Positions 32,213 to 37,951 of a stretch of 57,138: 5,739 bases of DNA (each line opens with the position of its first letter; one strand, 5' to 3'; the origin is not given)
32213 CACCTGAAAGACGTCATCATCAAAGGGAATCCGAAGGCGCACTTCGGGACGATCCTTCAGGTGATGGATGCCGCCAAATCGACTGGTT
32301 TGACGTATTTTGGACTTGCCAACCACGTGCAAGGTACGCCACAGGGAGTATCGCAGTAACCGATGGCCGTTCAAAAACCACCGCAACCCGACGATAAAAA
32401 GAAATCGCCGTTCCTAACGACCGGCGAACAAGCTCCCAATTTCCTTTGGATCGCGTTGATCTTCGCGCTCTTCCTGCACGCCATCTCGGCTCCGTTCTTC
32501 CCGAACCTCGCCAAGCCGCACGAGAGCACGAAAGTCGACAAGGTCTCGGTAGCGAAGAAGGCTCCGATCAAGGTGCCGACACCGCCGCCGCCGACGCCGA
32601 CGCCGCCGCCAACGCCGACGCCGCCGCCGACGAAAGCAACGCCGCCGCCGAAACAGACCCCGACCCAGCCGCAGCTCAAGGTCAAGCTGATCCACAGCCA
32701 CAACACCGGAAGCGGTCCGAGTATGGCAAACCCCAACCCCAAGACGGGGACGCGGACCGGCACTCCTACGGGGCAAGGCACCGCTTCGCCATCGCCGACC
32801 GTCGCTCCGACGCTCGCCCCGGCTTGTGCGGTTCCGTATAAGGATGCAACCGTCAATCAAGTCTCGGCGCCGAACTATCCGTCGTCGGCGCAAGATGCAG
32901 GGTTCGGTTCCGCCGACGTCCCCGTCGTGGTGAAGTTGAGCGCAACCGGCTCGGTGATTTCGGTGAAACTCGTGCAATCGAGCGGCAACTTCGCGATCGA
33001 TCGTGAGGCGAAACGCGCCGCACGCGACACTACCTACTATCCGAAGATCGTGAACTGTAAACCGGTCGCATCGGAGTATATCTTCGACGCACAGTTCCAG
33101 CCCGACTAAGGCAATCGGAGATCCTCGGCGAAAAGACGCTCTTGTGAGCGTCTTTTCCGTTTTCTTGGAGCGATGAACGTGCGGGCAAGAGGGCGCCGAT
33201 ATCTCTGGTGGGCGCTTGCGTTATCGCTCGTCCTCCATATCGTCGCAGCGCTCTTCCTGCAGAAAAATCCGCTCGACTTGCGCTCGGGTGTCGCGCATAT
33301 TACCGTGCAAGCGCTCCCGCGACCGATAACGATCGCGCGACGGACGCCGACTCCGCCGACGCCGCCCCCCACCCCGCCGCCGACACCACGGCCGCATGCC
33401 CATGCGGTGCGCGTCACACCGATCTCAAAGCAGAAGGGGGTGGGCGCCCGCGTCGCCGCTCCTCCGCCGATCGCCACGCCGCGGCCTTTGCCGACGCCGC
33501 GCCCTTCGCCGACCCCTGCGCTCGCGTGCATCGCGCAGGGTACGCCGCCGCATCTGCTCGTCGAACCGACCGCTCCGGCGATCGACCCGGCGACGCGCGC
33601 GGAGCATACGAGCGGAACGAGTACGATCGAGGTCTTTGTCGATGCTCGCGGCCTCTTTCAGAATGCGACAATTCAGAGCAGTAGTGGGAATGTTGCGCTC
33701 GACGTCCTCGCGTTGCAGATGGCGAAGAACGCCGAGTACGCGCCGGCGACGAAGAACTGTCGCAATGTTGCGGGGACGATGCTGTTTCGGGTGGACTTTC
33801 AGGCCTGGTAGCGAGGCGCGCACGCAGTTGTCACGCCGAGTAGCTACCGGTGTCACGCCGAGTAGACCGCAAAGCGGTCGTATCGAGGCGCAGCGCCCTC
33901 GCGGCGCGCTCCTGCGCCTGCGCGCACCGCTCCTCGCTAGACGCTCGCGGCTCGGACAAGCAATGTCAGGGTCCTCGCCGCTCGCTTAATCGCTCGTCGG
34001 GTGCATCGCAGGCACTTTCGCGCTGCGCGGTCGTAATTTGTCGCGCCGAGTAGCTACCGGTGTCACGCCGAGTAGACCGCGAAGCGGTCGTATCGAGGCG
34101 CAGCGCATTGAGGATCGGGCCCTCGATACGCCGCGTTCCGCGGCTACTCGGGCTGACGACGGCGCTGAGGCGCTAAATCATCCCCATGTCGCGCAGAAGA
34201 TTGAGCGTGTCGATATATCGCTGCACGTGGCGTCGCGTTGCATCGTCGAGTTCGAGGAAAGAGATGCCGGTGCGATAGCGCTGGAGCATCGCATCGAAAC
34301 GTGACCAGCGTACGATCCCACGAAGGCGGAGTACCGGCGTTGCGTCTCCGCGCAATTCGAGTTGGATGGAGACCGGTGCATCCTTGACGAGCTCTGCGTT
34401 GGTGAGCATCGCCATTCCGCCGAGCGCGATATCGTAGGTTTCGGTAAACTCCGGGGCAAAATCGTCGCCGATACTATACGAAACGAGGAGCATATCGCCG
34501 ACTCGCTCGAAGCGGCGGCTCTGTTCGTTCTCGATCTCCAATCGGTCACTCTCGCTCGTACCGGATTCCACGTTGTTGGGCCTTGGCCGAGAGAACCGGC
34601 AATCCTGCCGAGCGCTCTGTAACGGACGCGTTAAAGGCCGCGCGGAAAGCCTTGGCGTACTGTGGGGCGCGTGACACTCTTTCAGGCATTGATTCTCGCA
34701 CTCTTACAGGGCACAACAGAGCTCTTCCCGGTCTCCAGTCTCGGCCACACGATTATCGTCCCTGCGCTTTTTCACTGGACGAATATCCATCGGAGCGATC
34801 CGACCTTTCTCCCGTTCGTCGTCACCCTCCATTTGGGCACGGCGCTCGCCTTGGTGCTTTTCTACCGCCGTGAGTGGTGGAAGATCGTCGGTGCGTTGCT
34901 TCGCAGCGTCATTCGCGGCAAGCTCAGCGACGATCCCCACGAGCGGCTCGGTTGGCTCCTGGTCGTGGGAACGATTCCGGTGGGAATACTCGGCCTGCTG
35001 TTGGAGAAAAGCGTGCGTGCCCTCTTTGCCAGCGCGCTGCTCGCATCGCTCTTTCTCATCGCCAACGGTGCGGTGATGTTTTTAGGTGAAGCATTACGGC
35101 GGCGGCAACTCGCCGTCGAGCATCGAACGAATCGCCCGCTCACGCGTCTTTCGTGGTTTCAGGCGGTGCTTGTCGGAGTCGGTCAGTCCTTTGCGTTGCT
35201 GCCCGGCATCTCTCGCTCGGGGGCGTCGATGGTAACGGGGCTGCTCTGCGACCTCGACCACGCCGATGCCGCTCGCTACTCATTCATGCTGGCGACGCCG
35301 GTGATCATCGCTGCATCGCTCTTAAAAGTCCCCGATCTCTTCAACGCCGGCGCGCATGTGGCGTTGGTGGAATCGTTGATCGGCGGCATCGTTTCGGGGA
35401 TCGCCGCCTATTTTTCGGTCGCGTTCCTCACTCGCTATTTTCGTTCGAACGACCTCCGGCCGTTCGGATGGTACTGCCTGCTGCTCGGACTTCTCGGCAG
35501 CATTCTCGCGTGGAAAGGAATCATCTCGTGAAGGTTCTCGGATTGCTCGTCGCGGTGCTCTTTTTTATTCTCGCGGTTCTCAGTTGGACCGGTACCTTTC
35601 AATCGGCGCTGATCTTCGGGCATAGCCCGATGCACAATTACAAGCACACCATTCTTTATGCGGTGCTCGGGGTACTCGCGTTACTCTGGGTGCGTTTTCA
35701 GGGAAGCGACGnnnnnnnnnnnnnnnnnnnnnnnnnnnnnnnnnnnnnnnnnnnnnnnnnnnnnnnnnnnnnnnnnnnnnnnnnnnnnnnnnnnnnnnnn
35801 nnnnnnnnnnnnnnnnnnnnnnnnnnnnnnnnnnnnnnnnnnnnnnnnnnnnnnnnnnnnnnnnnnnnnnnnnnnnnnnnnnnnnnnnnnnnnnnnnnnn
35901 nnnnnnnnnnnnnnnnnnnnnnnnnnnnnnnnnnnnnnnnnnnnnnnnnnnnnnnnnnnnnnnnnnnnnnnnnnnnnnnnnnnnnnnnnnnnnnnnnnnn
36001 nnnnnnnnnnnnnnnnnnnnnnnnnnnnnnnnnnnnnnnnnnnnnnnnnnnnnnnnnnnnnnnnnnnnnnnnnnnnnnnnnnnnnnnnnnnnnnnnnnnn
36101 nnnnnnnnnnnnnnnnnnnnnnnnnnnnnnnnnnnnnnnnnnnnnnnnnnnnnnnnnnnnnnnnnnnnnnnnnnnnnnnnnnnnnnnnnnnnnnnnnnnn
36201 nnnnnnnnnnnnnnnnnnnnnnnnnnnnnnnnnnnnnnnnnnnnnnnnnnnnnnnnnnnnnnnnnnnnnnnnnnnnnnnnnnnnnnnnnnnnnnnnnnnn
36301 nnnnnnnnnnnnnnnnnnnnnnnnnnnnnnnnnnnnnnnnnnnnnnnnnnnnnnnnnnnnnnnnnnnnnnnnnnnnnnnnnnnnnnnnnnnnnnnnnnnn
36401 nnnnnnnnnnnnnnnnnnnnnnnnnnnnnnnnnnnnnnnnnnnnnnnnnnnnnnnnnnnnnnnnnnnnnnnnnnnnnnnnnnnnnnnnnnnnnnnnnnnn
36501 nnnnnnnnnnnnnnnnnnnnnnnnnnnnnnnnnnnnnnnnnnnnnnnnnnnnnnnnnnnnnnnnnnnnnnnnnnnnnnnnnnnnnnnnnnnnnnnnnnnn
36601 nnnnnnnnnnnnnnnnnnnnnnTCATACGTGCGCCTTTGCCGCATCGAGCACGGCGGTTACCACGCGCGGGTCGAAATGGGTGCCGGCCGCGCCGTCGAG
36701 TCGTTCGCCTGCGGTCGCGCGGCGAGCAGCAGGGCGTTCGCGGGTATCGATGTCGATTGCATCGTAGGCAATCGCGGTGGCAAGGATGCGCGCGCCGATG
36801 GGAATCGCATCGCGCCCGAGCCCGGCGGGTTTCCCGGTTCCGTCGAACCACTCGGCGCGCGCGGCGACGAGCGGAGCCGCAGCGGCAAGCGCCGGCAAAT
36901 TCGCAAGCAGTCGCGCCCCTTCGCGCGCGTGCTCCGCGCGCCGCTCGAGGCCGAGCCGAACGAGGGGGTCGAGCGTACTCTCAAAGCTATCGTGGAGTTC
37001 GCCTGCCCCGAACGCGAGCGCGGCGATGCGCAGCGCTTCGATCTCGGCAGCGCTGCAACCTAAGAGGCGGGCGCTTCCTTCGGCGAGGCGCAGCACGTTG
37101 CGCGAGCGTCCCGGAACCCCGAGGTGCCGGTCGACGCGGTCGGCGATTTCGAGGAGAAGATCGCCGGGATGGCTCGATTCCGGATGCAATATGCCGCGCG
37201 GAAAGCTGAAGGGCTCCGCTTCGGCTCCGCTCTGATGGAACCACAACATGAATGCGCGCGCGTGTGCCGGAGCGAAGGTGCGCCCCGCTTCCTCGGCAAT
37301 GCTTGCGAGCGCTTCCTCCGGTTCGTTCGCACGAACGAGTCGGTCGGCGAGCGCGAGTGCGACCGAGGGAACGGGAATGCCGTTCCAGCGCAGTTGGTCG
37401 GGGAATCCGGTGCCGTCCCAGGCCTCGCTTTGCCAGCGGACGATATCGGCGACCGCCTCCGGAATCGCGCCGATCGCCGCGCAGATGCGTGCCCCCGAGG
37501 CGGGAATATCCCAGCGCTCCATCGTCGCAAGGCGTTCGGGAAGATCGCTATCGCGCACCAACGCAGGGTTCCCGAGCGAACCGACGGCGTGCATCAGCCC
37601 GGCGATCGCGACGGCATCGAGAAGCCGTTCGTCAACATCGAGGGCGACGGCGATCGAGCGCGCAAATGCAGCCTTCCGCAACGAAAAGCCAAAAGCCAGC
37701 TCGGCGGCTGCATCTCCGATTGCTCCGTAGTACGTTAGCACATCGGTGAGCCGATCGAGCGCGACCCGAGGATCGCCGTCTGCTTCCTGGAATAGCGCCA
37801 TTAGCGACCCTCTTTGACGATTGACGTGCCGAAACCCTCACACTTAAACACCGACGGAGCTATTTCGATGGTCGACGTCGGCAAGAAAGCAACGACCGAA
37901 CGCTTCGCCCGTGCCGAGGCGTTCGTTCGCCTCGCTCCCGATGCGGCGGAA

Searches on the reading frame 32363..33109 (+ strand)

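Call 98: search_protein_families(library=pfam, proteins=[window:32363-33109:+], max_evalue=0.00001)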
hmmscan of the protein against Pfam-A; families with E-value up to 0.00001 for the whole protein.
window:32363-33109:+ (248 aa): 1 family
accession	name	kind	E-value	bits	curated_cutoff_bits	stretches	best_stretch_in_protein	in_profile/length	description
PF03544.19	TonB_C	-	4e-10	40.4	24.6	1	169-245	2-77/79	Gram-negative bacterial TonB protein C-terminal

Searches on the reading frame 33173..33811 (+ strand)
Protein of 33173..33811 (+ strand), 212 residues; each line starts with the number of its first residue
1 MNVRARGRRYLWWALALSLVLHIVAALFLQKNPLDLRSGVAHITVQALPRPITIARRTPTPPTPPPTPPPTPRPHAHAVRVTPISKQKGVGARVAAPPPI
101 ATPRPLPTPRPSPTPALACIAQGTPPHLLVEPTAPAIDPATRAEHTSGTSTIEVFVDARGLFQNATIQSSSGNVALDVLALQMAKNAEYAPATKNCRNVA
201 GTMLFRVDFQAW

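Call 98: search_protein_families(library=pfam, proteins=[window:33173-33811:+], max_evalue=0.00001)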
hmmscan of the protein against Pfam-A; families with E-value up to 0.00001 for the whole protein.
window:33173-33811:+ (212 aa): 1 family
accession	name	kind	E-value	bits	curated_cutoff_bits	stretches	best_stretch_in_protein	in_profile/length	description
PF03544.19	TonB_C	-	1.1e-09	39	24.6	1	142-210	10-78/79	Gram-negative bacterial TonB protein C-terminal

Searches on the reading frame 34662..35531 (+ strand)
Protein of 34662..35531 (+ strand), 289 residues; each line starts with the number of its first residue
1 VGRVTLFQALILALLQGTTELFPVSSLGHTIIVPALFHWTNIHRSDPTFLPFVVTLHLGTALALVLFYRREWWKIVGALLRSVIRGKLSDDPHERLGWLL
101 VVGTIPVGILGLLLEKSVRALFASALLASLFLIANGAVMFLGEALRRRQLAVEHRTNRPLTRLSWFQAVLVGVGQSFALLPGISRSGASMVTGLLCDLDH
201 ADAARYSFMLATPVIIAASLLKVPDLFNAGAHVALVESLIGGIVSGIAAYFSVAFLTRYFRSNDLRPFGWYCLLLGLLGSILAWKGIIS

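Call 98: search_protein_families(library=pfam, proteins=[window:34662-35531:+], max_evalue=0.00001)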
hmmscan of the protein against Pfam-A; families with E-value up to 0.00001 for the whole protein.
window:34662-35531:+ (289 aa): 1 family
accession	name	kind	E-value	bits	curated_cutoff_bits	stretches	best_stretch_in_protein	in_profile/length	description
PF02673.24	BacA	-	2.5e-72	244.1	33.4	1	9-278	1-257/257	Bacitracin resistance protein BacA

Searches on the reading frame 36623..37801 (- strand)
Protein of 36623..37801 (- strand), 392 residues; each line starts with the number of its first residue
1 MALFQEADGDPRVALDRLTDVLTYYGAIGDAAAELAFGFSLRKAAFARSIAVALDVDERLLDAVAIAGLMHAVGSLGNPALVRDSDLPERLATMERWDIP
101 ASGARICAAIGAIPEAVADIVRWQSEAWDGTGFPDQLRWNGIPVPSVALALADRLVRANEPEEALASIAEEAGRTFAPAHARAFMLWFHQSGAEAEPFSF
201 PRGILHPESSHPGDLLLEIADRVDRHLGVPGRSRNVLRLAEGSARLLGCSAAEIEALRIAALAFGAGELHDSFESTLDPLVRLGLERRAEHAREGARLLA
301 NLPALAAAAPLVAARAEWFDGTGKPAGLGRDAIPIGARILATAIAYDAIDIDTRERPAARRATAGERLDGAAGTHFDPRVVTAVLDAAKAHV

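Call 99: search_protein_families(library=pfam, proteins=[window:36623-37801:-], max_evalue=0.00001)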
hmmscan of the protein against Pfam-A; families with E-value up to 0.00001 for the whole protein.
window:36623-37801:- (392 aa): 1 family
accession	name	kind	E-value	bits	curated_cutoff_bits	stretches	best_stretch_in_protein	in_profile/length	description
PF13487.12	HD_5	-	1.1e-31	110.3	27.2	2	230-380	15-170/170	HD domain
